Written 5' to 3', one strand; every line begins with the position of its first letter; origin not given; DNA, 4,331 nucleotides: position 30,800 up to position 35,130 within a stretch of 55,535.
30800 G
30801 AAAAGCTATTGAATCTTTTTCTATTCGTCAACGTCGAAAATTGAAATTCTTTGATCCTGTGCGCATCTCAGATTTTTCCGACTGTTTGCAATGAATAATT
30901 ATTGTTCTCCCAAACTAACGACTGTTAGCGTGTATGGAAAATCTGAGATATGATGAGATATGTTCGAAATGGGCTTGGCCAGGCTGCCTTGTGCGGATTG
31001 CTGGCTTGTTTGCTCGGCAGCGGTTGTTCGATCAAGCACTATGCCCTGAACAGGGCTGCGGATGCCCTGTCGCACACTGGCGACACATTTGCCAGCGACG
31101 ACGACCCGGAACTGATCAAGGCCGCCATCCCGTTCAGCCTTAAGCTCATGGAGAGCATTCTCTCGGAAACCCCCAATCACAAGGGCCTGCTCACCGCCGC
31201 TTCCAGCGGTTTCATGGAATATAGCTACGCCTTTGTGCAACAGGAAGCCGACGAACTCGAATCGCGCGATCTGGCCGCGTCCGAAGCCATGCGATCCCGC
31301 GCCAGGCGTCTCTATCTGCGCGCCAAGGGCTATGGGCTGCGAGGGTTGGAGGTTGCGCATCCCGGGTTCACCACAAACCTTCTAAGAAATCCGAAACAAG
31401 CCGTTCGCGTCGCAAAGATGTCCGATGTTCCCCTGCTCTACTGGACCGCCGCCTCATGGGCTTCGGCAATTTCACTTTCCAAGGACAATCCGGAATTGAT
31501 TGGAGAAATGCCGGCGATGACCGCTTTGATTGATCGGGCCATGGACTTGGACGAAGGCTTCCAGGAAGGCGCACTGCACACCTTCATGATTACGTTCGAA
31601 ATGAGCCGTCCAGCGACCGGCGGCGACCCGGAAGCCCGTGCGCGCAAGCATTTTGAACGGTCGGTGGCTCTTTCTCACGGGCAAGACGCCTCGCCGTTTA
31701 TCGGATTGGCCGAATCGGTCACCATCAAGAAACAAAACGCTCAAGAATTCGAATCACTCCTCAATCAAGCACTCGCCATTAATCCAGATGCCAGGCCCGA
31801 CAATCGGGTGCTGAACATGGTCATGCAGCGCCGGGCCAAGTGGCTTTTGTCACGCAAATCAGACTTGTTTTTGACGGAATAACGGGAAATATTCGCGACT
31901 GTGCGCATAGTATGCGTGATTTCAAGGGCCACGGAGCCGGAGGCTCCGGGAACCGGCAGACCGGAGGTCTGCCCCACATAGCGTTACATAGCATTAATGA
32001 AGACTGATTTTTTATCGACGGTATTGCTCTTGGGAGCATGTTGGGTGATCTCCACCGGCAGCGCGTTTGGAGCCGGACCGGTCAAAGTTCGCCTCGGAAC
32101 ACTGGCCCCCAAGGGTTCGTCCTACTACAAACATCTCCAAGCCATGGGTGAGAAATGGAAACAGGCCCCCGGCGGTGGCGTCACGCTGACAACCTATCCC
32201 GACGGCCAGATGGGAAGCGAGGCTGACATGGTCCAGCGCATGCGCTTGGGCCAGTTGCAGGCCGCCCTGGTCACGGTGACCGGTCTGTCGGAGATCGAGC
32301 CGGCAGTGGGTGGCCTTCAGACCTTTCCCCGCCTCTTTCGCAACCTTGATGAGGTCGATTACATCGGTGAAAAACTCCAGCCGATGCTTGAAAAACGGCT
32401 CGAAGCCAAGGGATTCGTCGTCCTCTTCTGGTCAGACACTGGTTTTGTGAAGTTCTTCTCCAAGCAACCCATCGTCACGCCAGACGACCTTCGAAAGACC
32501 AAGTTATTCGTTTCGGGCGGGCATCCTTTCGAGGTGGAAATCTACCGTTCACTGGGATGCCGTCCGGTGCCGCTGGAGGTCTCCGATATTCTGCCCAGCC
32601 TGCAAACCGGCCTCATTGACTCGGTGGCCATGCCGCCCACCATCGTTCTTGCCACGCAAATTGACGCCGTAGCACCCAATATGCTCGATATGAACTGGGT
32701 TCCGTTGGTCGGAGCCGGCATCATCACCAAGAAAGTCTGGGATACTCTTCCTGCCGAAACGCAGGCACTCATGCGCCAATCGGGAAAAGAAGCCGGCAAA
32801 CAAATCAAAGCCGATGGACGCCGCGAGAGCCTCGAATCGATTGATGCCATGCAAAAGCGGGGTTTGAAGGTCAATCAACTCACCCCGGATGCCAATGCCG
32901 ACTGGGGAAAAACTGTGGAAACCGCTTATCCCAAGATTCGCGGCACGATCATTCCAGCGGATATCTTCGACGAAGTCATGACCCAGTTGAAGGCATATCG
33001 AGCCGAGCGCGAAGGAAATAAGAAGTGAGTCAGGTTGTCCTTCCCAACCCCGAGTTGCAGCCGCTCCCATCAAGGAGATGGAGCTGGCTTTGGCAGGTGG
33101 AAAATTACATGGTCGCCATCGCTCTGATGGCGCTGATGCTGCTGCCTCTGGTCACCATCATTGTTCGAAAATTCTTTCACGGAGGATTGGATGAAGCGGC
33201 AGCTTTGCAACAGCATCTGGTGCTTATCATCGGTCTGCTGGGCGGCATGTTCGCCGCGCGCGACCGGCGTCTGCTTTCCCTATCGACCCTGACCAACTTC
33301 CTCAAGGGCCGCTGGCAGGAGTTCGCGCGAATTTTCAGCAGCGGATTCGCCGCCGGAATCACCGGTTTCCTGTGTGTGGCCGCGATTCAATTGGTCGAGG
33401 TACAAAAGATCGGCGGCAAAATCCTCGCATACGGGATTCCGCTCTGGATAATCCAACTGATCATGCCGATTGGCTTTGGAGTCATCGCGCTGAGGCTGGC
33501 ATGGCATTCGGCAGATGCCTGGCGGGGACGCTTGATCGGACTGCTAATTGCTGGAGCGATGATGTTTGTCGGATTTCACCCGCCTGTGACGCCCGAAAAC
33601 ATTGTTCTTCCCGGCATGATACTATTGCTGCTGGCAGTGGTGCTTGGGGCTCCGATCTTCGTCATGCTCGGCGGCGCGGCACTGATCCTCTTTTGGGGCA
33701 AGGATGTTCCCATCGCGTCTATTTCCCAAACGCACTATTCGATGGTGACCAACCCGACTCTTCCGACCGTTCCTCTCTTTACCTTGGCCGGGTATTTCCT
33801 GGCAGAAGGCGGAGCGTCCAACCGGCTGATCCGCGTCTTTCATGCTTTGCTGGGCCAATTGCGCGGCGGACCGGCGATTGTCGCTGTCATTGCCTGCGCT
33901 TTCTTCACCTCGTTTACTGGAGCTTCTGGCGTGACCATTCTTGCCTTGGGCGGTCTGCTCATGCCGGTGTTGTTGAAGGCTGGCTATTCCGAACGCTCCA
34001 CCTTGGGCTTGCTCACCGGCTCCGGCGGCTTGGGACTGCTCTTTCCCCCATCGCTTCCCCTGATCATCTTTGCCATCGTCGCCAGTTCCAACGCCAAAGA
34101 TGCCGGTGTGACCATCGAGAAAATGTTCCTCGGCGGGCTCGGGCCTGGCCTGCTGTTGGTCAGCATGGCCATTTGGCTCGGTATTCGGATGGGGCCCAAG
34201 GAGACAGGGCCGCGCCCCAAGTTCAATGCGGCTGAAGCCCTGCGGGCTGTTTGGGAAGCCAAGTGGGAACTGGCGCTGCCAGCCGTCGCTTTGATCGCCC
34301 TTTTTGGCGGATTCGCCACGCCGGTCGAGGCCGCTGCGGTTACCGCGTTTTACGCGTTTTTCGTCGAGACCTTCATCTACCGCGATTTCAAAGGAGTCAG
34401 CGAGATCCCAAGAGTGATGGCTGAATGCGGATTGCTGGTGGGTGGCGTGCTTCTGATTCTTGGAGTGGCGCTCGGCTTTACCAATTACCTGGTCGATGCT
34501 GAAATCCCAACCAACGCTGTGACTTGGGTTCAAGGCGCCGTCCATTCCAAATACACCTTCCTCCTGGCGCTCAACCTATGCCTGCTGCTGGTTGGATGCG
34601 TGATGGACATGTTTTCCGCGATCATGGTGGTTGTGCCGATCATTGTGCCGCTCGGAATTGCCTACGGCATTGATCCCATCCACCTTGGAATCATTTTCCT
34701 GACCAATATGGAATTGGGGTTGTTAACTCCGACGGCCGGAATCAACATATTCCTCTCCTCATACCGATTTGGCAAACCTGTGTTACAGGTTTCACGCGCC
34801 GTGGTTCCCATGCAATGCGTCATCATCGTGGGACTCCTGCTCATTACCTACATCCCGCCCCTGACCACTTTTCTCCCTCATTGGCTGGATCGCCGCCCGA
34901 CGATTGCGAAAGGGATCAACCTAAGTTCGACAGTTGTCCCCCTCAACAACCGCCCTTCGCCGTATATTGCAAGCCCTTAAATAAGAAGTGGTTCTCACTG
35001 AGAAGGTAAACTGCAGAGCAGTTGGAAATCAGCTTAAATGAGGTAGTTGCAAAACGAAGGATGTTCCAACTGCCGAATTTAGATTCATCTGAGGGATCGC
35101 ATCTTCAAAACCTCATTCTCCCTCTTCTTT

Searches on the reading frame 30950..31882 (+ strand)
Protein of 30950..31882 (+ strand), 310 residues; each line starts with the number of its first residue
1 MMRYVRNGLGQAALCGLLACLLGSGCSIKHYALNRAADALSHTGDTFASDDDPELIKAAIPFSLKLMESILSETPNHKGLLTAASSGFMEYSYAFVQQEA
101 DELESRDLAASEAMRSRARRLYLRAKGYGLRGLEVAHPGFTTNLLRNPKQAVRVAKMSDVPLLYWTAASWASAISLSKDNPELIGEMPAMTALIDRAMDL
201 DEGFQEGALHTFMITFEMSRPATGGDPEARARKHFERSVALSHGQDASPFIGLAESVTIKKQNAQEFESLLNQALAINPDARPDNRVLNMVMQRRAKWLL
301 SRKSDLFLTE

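Call 72: search_protein_families(library=pfam, proteins=[window:30950-31882:+], max_evalue=0.001)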
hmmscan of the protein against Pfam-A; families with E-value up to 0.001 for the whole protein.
window:30950-31882:+ (310 aa): 1 family
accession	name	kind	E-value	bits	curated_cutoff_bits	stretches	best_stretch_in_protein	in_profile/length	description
PF16811.11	TAtT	-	3.2e-83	279.5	26.5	1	50-307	2-263/263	TRAP transporter T-component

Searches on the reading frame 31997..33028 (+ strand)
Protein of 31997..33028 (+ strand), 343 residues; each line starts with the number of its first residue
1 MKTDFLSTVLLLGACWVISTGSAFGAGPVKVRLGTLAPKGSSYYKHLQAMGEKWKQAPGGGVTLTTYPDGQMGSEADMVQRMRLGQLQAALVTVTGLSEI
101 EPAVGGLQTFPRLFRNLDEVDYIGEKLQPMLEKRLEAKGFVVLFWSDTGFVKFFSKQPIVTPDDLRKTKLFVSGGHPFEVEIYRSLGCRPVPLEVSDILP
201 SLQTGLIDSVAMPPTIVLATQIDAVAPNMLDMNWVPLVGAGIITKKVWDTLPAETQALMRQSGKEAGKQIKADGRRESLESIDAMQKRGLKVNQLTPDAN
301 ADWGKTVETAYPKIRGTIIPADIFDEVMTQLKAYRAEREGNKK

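Call 80: search_protein_families(library=pfam, proteins=[window:31997-33028:+], max_evalue=0.00001)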
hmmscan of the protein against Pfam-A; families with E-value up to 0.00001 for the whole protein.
window:31997-33028:+ (343 aa): 1 family
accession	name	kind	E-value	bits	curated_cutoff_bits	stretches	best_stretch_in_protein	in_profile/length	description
PF03480.18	DctP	-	1.4e-41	143.1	23.4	1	34-313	2-281/286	Bacterial extracellular solute-binding protein, family 7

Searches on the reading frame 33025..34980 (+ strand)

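Call 81: search_protein_families(library=pfam, proteins=[window:33025-34980:+], max_evalue=0.00001)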
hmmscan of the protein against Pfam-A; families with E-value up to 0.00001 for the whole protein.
window:33025-34980:+ (651 aa): 2 families
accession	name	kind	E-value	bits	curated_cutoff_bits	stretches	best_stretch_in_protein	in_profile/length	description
PF06808.19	DctM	-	3.5e-73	247.2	23.8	1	199-612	2-412/413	Tripartite ATP-independent periplasmic transporter, DctM component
PF04290.18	DctQ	-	5.3e-14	52.7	28.3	1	37-167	1-131/132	Tripartite ATP-independent periplasmic transporters, DctQ component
